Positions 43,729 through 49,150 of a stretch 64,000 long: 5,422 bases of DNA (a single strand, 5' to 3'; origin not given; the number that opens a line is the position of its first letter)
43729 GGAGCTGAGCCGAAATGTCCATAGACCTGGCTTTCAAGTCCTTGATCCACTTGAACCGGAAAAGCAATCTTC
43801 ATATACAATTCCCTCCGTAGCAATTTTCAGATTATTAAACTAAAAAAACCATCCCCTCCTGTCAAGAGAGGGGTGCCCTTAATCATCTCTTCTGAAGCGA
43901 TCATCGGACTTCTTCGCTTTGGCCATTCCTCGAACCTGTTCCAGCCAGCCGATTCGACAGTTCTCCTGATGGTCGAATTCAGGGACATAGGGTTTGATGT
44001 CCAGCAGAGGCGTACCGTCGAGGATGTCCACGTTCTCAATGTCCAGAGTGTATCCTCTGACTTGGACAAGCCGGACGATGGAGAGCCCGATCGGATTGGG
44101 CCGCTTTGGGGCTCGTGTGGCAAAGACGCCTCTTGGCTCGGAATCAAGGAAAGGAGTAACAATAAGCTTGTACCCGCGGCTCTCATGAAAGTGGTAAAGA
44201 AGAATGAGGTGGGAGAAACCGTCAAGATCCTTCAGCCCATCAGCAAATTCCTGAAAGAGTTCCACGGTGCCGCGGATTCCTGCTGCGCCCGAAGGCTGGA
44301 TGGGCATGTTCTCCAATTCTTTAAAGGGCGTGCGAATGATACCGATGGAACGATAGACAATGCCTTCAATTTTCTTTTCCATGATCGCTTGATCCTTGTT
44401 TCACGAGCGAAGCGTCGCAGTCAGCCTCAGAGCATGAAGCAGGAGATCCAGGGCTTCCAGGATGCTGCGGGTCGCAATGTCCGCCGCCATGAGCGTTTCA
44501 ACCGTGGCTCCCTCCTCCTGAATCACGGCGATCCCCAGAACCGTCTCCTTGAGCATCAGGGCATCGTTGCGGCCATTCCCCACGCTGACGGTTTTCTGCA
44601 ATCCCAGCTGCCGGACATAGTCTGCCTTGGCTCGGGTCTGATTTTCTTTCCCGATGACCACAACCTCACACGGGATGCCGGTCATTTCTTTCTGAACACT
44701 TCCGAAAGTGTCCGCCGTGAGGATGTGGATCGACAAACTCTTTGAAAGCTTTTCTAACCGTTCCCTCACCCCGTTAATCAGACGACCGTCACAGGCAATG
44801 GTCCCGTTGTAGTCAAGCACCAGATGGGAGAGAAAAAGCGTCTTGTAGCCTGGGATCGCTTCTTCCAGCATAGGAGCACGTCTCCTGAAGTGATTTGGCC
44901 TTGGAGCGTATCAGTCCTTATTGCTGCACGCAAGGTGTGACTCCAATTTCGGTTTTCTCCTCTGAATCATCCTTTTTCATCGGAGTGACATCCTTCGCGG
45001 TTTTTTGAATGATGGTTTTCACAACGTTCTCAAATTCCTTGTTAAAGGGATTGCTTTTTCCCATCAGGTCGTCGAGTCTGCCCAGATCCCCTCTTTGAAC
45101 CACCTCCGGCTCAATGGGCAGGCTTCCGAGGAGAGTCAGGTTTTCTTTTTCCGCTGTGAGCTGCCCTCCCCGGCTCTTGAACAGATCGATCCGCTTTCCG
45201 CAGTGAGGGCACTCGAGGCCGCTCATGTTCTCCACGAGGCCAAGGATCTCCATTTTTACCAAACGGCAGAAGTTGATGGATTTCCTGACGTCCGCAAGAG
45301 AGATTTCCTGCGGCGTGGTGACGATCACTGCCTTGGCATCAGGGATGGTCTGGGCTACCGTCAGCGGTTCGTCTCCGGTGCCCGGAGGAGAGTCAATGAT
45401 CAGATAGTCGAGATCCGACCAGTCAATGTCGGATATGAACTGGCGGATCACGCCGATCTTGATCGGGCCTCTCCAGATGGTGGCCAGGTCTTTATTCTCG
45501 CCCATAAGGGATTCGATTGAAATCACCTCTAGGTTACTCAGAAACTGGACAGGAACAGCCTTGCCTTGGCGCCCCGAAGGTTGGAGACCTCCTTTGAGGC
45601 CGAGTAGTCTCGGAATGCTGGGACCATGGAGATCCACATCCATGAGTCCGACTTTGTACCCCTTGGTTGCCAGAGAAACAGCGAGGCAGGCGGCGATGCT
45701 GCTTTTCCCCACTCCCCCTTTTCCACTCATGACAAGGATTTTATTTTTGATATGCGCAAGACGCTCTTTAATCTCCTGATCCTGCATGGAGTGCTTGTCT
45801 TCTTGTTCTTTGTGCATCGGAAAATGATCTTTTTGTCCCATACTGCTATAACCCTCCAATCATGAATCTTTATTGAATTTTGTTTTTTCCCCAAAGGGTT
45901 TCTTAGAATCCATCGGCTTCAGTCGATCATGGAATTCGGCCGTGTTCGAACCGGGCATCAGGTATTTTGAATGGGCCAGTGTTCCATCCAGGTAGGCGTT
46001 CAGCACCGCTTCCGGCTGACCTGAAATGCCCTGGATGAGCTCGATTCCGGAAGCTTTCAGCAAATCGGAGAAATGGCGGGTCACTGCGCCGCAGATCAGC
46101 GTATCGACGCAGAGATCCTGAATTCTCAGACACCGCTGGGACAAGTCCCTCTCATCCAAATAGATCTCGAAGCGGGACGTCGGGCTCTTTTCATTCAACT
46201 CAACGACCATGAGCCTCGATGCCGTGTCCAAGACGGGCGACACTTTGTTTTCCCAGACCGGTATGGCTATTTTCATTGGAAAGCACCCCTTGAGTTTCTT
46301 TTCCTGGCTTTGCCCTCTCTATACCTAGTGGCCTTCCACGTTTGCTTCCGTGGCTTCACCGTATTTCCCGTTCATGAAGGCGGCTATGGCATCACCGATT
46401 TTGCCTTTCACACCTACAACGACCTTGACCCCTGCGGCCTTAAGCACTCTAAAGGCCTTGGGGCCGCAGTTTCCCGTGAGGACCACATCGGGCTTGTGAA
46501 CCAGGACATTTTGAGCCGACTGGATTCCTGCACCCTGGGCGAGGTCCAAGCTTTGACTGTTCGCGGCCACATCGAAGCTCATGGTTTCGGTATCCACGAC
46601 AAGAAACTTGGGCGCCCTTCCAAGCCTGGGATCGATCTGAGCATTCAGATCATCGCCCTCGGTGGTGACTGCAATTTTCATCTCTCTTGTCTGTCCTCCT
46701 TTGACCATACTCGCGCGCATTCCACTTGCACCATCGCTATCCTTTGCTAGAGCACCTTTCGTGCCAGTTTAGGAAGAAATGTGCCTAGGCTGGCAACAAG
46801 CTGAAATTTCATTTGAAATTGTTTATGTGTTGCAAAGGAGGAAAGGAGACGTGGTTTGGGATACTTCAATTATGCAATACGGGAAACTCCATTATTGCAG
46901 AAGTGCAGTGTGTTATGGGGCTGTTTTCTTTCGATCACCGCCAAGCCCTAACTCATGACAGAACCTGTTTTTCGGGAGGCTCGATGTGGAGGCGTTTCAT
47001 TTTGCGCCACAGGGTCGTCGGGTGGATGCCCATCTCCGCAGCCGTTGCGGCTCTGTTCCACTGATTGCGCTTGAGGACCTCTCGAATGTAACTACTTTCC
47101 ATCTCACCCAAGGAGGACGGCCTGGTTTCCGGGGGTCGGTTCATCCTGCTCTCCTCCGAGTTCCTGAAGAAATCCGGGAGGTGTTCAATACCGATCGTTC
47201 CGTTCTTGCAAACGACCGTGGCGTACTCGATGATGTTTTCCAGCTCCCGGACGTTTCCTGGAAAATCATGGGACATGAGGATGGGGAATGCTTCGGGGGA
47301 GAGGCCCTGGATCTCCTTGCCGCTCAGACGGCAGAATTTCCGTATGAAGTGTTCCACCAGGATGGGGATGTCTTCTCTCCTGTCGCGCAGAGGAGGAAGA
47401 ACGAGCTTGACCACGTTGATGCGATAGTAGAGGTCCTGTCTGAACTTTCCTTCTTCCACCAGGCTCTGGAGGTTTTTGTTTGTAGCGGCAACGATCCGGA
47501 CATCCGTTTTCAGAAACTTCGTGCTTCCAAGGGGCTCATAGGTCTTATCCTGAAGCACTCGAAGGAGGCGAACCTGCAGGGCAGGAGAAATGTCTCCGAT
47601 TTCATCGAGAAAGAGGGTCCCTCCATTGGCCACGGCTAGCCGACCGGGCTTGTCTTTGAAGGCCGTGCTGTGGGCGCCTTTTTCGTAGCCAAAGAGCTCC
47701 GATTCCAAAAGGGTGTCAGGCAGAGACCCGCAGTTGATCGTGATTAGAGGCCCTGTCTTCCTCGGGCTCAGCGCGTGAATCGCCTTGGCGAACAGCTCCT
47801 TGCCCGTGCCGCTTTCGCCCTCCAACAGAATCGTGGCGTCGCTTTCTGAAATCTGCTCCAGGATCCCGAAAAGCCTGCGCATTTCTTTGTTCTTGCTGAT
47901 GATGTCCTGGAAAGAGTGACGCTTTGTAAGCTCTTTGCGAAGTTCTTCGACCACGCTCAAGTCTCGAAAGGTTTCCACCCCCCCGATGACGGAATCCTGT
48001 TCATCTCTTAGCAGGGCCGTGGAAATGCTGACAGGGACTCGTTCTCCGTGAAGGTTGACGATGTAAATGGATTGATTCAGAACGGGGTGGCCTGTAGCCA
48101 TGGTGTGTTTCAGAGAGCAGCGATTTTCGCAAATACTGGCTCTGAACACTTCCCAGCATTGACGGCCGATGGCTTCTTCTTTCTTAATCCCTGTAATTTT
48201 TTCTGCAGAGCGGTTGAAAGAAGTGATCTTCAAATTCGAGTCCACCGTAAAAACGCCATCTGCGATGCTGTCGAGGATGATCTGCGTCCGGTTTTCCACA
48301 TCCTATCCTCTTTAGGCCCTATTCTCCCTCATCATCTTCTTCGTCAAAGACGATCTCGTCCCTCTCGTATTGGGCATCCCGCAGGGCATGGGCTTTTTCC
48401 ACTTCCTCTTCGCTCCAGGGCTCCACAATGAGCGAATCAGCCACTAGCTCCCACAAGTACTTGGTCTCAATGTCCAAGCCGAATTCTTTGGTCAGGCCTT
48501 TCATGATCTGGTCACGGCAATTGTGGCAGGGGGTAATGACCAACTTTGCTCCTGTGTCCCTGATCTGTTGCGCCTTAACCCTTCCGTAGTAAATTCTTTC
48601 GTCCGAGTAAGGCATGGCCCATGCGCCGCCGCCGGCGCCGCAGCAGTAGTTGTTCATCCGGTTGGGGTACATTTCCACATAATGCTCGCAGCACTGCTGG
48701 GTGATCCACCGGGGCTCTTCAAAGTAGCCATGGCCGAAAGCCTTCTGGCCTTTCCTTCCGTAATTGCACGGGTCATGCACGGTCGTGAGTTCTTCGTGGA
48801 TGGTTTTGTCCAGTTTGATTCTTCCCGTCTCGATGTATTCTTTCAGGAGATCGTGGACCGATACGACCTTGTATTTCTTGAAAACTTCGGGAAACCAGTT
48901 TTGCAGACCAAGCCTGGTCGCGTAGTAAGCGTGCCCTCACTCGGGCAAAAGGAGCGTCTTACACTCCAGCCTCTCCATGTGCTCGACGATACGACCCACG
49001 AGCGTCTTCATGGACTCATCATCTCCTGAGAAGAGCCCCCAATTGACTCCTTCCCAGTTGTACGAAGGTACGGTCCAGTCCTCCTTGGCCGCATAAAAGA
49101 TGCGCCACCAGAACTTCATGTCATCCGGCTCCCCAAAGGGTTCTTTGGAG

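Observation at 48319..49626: HdrD/GlpC-like Fe-S oxidoreductase paralog 1 with Sec in a conserved E-U-GHAY motif and an acidic tail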

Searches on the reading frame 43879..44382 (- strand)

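Call 30: search_protein_families(library=pfam, proteins=[window:43879-44382:-], max_evalue=0.0001)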
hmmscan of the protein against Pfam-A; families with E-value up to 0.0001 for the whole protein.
window:43879-44382:- (167 aa): 1 family
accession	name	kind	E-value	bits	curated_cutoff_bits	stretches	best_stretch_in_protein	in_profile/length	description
PF01980.22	TrmO_N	-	2.9e-43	147.2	26.8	1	25-137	1-116/116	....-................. O N-terminal domain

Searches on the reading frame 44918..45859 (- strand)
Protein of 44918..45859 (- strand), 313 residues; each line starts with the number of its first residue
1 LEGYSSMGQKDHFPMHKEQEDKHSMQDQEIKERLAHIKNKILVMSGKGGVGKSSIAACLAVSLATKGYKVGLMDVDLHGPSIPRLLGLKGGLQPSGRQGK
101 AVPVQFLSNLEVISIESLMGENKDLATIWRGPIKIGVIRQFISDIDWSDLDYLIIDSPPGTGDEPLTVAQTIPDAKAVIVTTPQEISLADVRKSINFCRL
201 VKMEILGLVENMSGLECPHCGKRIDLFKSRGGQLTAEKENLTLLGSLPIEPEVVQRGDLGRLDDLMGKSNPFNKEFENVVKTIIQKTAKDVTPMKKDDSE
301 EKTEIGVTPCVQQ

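Call 30: search_protein_families(library=pfam, proteins=[window:44918-45859:-], max_evalue=0.0001)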
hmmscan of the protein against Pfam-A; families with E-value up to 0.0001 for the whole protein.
window:44918-45859:- (313 aa): 6 families
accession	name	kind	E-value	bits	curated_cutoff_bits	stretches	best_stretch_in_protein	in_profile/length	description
PF10609.15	ParA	-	1.5e-89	300.1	27.1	1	37-283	2-245/246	NUBPL iron-transfer P-loop NTPase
PF01656.29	CbiA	-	2.2e-11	44.3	25.4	1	41-258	1-54/125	CobQ/CobB/MinD/ParA nucleotide binding domain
PF13614.12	AAA_31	-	7.5e-10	39.5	27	1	40-77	3-40/177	AAA domain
PF09140.17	MipZ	-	3e-07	30.4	20.7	1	41-171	3-120/262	ATPase MipZ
PF02374.21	ArsA_ATPase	-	1.2e-06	28.4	24.3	1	40-76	2-38/305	Anion-transporting ATPase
PF20720.3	nSTAND3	-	2.7e-05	24.4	27.2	1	38-70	16-48/155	Novel STAND NTPase 3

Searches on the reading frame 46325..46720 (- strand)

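Call 30: search_protein_families(library=pfam, proteins=[window:46325-46720:-], max_evalue=0.0001)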
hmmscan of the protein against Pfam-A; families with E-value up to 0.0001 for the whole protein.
window:46325-46720:- (131 aa): 1 family
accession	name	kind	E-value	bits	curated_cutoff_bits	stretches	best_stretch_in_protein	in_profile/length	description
PF02579.22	Nitro_FeMo-Co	-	4.1e-19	69.1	26.3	1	26-116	2-93/94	Dinitrogenase iron-molybdenum cofactor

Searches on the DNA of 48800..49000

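Call 61: search_rna_families(source=window, start=48800, end=49000, threshold=evalue, max_evalue=10)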
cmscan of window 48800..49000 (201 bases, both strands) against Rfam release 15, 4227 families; matches with E-value up to 10: 1.
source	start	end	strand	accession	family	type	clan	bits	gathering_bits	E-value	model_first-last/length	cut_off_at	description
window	48832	48870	+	RF01596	plasmodium_snoR20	Gene; snRNA; snoRNA; CD-box;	-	11.6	45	7.7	44-82/82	no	small nucleolar RNA snoR20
